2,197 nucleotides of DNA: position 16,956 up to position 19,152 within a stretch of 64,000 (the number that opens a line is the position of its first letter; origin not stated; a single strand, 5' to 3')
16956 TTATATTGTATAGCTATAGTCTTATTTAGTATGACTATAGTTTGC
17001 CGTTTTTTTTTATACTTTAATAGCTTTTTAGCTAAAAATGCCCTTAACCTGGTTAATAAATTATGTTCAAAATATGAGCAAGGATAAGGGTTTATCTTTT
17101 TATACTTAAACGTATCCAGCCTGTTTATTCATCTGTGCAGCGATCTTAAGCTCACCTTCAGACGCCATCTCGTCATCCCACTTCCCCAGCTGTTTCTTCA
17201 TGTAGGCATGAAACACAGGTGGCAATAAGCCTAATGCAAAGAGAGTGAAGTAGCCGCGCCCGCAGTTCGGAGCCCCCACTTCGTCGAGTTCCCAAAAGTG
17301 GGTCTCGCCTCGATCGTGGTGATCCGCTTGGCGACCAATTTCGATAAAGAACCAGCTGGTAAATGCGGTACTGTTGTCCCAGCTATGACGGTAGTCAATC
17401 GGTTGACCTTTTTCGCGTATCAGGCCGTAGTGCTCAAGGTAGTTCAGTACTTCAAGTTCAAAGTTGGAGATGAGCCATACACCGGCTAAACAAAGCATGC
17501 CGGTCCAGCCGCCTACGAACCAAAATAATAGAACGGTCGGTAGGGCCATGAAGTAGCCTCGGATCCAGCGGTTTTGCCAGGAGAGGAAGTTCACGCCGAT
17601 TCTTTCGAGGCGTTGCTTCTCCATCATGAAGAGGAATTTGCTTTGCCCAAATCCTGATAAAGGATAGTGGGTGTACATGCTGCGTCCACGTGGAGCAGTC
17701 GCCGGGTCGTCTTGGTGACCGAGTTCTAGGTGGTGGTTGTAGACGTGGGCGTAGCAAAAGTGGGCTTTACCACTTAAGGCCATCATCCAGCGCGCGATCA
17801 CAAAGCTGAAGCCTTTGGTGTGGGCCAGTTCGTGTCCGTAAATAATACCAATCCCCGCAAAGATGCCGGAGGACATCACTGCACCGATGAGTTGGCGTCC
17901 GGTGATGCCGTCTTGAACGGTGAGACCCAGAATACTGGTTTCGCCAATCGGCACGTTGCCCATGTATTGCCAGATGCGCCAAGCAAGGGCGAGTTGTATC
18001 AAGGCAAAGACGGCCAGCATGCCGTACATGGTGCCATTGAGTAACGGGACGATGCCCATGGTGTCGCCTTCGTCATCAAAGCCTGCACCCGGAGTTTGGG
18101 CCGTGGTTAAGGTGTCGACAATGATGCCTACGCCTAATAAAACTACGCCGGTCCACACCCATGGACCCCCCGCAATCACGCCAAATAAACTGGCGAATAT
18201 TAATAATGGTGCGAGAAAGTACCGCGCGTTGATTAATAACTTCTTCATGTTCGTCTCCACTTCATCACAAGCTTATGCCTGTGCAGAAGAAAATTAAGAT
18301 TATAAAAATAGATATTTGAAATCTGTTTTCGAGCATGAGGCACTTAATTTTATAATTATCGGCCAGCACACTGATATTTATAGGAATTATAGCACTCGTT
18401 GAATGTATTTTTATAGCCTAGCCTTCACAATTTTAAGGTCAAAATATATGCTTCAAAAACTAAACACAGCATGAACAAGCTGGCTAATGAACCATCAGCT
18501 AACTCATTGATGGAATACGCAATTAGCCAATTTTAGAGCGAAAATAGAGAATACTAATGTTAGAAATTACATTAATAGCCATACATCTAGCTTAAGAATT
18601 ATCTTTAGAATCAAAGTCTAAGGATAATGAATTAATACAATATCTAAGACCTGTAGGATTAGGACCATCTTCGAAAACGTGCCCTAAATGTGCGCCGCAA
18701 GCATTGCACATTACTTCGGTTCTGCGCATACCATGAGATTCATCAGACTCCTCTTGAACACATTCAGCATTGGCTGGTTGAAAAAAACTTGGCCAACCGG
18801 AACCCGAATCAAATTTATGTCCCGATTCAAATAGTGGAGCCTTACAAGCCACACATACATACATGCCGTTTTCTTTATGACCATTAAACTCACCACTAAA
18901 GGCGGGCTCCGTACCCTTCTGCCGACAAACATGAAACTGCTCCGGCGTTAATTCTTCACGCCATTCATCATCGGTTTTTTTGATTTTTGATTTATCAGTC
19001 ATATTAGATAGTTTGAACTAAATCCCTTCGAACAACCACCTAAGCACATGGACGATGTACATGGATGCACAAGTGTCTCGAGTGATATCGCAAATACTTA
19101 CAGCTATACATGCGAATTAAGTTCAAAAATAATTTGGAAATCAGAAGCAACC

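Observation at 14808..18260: GC-elevated AlkB/XylM-type hydroxylase module with a XylA-like reductase, a GST and a YjdI-like Fe-S protein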

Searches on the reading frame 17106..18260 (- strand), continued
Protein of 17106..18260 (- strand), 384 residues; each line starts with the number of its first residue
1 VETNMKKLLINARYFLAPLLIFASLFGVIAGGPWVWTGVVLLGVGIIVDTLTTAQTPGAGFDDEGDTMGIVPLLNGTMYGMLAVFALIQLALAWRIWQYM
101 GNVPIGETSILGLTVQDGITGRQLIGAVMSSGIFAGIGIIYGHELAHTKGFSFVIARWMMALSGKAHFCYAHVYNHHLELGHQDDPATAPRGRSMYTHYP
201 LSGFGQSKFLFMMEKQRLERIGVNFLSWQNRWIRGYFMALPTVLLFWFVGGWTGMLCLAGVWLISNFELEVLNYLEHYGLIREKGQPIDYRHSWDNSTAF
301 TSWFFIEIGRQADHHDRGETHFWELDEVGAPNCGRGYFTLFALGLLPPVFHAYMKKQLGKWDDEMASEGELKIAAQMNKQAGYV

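Call 32: get_annotated_region(hit=H1, flank=3000)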
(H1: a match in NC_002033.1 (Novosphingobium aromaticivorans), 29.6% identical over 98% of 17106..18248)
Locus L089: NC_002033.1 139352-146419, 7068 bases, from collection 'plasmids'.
description: Novosphingobium aromaticivorans plasmid pNL1, complete sequence
organism: Novosphingobium aromaticivorans (NCBI taxid 48935)
taxonomy: Bacteria; Pseudomonadota; Alphaproteobacteria; Sphingomonadales; Sphingomonadaceae; Novosphingobium; Novosphingobium aromaticivorans
host: -; source: -; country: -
typing (MOB-suite, as given by PLSDB): conjugative; replicon rep_cluster_373; relaxase MOBF; mating-pair formation MPF_F
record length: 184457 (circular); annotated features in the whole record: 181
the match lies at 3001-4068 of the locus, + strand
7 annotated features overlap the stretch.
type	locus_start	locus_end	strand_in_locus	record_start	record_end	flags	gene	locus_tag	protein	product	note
CDS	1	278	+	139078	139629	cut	-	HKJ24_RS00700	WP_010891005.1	3-phenylpropionate/cinnamic acid dioxygenase subunit beta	GO:0019380 - 3-phenylpropionate catabolic process [Evidence IEA]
CDS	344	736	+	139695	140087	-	-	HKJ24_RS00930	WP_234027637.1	Plug domain-containing protein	-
CDS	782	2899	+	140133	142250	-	-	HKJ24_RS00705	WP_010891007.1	TonB-dependent receptor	-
CDS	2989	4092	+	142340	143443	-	-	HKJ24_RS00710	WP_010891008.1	alkane 1-monooxygenase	-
CDS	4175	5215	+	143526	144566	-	-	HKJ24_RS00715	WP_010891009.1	2Fe-2S iron-sulfur cluster-binding protein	-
CDS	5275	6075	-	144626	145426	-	hcaB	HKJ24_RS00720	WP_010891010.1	3-(cis-5,6-dihydroxycyclohexa-1, 3-dien-1-yl)propanoate dehydrogenase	-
CDS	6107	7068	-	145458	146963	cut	-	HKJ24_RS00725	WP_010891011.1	aldehyde dehydrogenase family protein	-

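Call 33: get_annotated_region(hit=H29, flank=2500)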
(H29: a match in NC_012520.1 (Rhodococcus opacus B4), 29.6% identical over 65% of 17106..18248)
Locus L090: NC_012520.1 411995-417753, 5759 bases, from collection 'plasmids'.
description: Rhodococcus opacus B4 plasmid pROB01, complete sequence
organism: Rhodococcus opacus B4 (NCBI taxid 632772)
taxonomy: Bacteria; Actinomycetota; Actinomycetes; Mycobacteriales; Nocardiaceae; Rhodococcus; Rhodococcus opacus; Rhodococcus opacus B4
host: -; source: -; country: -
typing (MOB-suite, as given by PLSDB): mobilizable; relaxase MOBP,MOBP,MOBP
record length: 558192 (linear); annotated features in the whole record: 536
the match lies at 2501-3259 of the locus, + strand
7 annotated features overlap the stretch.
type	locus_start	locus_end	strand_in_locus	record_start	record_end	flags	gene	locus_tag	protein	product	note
CDS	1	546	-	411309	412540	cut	-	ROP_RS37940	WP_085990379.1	IS3 family transposase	-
CDS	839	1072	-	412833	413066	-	-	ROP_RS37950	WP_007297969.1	hypothetical protein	-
CDS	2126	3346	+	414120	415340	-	-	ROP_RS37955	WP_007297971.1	alkane 1-monooxygenase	-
CDS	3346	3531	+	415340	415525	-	-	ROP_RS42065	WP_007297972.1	rubredoxin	-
CDS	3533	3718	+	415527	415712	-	-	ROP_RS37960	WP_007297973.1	rubredoxin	-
CDS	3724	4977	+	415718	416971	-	-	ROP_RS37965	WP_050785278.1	FAD-dependent oxidoreductase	-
CDS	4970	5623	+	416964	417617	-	-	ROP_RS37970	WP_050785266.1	TetR family transcriptional regulator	-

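Call 34: get_annotated_region(hit=H7, flank=2500)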
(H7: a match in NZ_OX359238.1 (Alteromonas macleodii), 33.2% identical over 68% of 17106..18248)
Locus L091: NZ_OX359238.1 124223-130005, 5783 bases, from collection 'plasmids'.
description: Alteromonas macleodii isolate Alteromonas macleodii EZ55 plasmid pAltEZ55, complete sequence
organism: Alteromonas macleodii (NCBI taxid 28108)
taxonomy: Bacteria; Pseudomonadota; Gammaproteobacteria; Alteromonadales; Alteromonadaceae; Alteromonas; Alteromonas macleodii
host: -; source: -; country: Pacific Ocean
typing (MOB-suite, as given by PLSDB): non-mobilizable; replicon rep_cluster_681
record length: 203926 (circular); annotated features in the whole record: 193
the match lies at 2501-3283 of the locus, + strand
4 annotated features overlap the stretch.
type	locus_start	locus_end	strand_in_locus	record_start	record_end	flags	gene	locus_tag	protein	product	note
CDS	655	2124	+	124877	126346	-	-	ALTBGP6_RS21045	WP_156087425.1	benzaldehyde dehydrogenase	-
CDS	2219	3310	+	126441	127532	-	-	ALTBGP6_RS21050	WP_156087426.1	alkane 1-monooxygenase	-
CDS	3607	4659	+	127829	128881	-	-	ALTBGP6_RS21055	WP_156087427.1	2Fe-2S iron-sulfur cluster binding domain-containing protein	-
CDS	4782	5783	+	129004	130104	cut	-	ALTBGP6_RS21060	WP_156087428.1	NAD(P)-dependent alcohol dehydrogenase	-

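Call 48: search_protein_representatives(protein=window:17106-18248:-)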
Query: 380 residues. Proteins with E-value up to 0.001 (for the whole library): 2196; up to 1e-10: 1242; up to 1e-30: 128. The best 150 are listed.
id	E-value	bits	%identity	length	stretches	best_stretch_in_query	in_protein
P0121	1.2e-182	623.6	71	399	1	1-379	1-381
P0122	9.6e-128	442.7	83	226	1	156-379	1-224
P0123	1.6e-125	435.4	61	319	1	74-379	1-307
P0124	3.7e-124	430.9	95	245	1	99-294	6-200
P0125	9.8e-113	393.3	85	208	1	1-198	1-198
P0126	3.4e-99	348.7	83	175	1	206-379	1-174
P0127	1.7e-57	211.4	97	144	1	125-221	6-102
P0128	9.2e-52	192.5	65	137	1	1-133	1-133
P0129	4.9e-51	190.1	38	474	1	113-378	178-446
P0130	3.5e-50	187.3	31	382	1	3-371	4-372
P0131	1.5e-49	185.2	33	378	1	1-369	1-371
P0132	3.9e-49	183.9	32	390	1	8-378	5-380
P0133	3.5e-48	180.7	31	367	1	9-371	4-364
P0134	9.8e-48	179.2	34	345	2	118-366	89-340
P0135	1.9e-47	178.3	31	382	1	7-371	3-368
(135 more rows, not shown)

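Call 58: predict_structure(alignment_id=A1)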
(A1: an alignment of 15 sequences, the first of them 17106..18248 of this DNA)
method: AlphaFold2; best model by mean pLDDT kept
length: 380 residues; sequences in the alignment: 15
mean_pLDDT: 63.1   pTM: 0.70
mean pLDDT of the five models: 63.1, 62.2, 60.7, 60.5, 58.0
residues with pLDDT >= 90: 45; 70-90: 75; 50-70: 167; < 50: 93
segments of 3 or more residues with pLDDT < 50: 52-55, 143-148, 162-188, 278-332
pLDDT, mean of each block of 10 residues (from residue 1): 56 73 90 80 59 54 61 69 87 94 88 93 84 57 49 56 46 36 47 57 62 83 74 73 90 81 63 49 37 40 40 30 34 57 65 65 58 60
secondary structure, 60 per line:
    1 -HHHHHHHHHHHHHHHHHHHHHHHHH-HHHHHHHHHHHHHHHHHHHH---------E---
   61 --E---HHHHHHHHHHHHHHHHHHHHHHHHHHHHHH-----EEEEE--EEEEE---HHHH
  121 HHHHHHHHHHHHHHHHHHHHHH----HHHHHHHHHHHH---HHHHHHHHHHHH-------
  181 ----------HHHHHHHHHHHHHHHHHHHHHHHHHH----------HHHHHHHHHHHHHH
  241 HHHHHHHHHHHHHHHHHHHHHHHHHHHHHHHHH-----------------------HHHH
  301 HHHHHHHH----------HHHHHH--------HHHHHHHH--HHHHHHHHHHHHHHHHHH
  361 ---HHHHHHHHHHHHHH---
elements in order: H2-26 H28-47 H67-96 E102-106 E109-113 H117-142 H147-158 H162-173 H191-216 H227-273 H297-308 H319-324 H333-340 H343-360 H364-377

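Call 59: find_encoding_contigs(protein=P0034, flank=8000, max_places=1)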
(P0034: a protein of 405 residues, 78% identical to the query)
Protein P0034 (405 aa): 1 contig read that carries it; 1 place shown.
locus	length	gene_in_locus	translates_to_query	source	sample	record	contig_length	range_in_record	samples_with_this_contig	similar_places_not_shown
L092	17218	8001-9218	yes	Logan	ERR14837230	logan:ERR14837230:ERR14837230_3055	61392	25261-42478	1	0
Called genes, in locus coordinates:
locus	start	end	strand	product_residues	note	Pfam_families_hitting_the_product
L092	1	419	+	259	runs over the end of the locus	-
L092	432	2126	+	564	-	PF02543:Carbam_trans_N, PF16861:Carbam_trans_C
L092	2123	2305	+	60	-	PF19451:DUF5989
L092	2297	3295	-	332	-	-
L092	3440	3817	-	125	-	-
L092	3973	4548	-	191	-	-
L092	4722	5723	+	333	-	PF04307:YdjM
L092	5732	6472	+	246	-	-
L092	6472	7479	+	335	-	PF09982:LpxR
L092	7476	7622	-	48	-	-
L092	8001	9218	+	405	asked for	PF00487:FA_desaturase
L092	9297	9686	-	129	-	PF17775:YchJ_M-like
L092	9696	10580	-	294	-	PF00892:EamA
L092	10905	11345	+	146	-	PF00042:Globin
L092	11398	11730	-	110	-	-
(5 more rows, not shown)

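Call 60: find_encoding_contigs(protein=P0022, flank=8000, max_places=1)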
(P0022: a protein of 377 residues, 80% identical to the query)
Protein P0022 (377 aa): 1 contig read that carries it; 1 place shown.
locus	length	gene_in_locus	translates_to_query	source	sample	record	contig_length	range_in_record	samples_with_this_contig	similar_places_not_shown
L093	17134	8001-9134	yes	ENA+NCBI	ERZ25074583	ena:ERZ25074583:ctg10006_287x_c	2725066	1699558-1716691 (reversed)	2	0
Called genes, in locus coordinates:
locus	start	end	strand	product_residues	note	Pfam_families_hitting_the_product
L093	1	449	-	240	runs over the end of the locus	PF03649:UPF0014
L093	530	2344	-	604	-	PF00009:GTP_EFTU, PF01926:MMR_HSR1 (faint), PF22042:EF-G_D2 (weak), PF03144:GTP_EFTU_D2, PF00679:EFG_C, PF21018:BipA_C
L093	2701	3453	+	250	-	PF00753:Lactamase_B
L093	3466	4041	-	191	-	-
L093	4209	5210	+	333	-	PF04307:YdjM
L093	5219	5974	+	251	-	-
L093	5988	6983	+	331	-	PF09982:LpxR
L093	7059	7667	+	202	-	-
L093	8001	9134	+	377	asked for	PF00487:FA_desaturase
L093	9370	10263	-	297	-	PF01436:NHL (faint)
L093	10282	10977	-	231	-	PF01965:DJ-1_PfpI, PF17124:ThiJ_like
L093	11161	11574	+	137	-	PF20159:YidB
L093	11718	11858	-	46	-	-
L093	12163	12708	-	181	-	PF01814:Hemerythrin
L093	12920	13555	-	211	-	PF01694:Rhomboid, PF08551:DUF1751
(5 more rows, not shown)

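Call 76: predict_structure(alignment_id=A4)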
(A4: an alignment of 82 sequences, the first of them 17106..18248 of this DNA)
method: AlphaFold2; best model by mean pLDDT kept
length: 380 residues; sequences in the alignment: 82
mean_pLDDT: 95.3   pTM: 0.92
mean pLDDT of the five models: 95.3, 95.2, 95.0, 94.8, 93.8
residues with pLDDT >= 90: 350; 70-90: 29; 50-70: 1; < 50: 0
segments of 3 or more residues with pLDDT < 50: none
pLDDT, mean of each block of 10 residues (from residue 1): 85 96 97 98 96 78 87 96 98 98 93 97 98 94 95 96 95 97 98 97 97 98 97 97 98 98 97 97 96 93 94 92 90 97 98 98 98 95
secondary structure, 60 per line:
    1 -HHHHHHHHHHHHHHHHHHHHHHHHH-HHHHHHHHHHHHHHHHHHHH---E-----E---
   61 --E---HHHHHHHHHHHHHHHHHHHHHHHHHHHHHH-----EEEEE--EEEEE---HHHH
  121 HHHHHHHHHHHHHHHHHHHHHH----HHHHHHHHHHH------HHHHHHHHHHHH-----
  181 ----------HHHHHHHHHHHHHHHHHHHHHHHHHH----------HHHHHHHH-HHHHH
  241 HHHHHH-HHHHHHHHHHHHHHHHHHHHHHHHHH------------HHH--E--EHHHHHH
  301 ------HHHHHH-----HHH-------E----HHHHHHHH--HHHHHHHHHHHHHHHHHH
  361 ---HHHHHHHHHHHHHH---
elements in order: H2-26 H28-47 H67-96 E102-106 E109-113 H117-142 H147-157 H164-175 H191-216 H227-234 H236-246 H248-273 H295-300 H307-312 H333-340 H343-360 H364-377

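Call 79: fold_search(model_id=the predicted structure, library=pdb)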
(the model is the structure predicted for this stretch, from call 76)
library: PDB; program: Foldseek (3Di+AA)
matches with E <= 10: 198; with E <= 0.001: 2
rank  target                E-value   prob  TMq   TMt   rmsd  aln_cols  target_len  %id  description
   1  8f6t                  9.2e-16  1.00  0.78  0.69   3.6       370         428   23  Cryo-EM structure of alkane 1-monooxygenase AlkB-AlkG complex from Fontimonas thermophila (released 2023-04-05)
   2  8sbb_A                1.8e-12  1.00  0.78  0.78   4.1       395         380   24  Cryo-EM structure of FtAlkB (released 2023-04-26)
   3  9tbf                  2.1e-01  0.14  0.14  0.17  17.8       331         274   10  Cryo-EM structure of the light-driven sodium pump ErNaR in the monomeric form in the O2 state (released 2025-12-17)
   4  5azd_D                6.3e-01  0.09  0.13  0.17  17.4       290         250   10  Crystal structure of thermophilic rhodopsin. (released 2016-04-27)
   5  8qle                  6.6e-01  0.08  0.13  0.16  18.6       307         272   10  Crystal structure of the light-driven sodium pump ErNaR in the monomeric form at pH 4.6 (released 2024-04-24)
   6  9tbd_A                8.6e-01  0.08  0.13  0.16  17.8       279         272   11  Cryo-EM structure of the light-driven sodium pump ErNaR in the pentameric form (released 2025-12-17)
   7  5azd_A                9.9e-01  0.08  0.14  0.18  17.2       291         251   10  Crystal structure of thermophilic rhodopsin. (released 2016-04-27)
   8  4kjs_B                1.1e+00  0.04  0.12  0.13  19.8       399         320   10  Structure of native YfkE (released 2013-06-26)
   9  8r0n_A                1.2e+00  0.07  0.14  0.17  18.8       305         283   10  Cryo-EM structure of the microbial rhodopsin CryoR1 at pH 10.5 in detergent in the ground state (released 2025-05-14)
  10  3ddl_A                1.3e+00  0.05  0.12  0.15  17.0       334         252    9  Crystallographic Structure of Xanthorhodopsin, a Light-Driven Ion Pump with Dual Chromophore (released 2008-10-14)
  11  2nuu_D                1.5e+00  0.06  0.14  0.13  19.1       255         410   13  Regulating the Escherichia coli ammonia channel: the crystal structure of the AmtB-GlnK complex (released 2006-11-21)
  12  6i1z_B                1.5e+00  0.04  0.12  0.14  20.2       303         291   12  Outward facing structure of apo CST (released 2019-06-05)
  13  2wsw                  1.6e+00  0.03  0.14  0.11  24.5       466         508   14  Crystal Structure of Carnitine Transporter from Proteus mirabilis (released 2010-09-08)
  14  7x6c_A                1.6e+00  0.02  0.12  0.07  26.7       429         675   10  Cryo-EM structure of the human TRPC5 ion channel in lipid nanodiscs, class1 (released 2023-05-24)
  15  7xj2_A                1.6e+00  0.07  0.14  0.10  19.6       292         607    9  Structure of human TRPV3_G573S in complex with Trpvicin in C4 symmetry (released 2022-11-09)
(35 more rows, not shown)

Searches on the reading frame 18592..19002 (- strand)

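Call 3: search_protein_families(library=pfam, proteins=[window:18592-19002:-], max_evalue=0.01)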
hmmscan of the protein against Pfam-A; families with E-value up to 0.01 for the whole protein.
window:18592-19002:- (136 aa): 4 families
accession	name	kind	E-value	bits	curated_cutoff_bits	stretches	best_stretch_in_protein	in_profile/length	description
PF01641.26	SelR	-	1.7e-52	176.7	24.9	1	18-131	1-115/116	SelR domain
PF24046.1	At4g08330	-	5.5e-05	23.6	27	1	75-117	55-99/129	At4g08330 beta-tent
PF03226.21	Yippee-Mis18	-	0.0011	19.5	26.6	1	48-131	3-91/108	Yippee zinc-binding/DNA-binding /Mis18, centromere assembly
PF09814.14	HECT_2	-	0.0028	17.1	22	1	72-135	182-244/369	HECT-like Ubiquitin-conjugating enzyme (E2)-binding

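Call 4: search_protein_families(library=ncbifam, proteins=[window:18592-19002:-], max_evalue=0.01)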
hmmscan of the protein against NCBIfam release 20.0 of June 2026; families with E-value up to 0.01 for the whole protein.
window:18592-19002:- (136 aa): 4 families
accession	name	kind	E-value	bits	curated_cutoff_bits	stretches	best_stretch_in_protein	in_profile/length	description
TIGR00357.1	TIGR00357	equivalog_domain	2.2e-55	186.3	113.05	1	8-134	1-127/134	peptide-methionine (R)-S-oxide reductase MsrB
NF004042.0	PRK05550.1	equivalog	1e-44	152.9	330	1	10-135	3-126/293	bifunctional methionine sulfoxide reductase B/A protein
NF010625.0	PRK14018.1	equivalog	1e-40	139.7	522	1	6-132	377-504/521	bifunctional peptide-methionine (S)-S-oxide reductase MsrA/peptide-methionine (R)-S-oxide reductase MsrB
NF004036.0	PRK05508.1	equivalog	1.2e-34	118.7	179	1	16-133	4-119/121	methionine-R-sulfoxide reductase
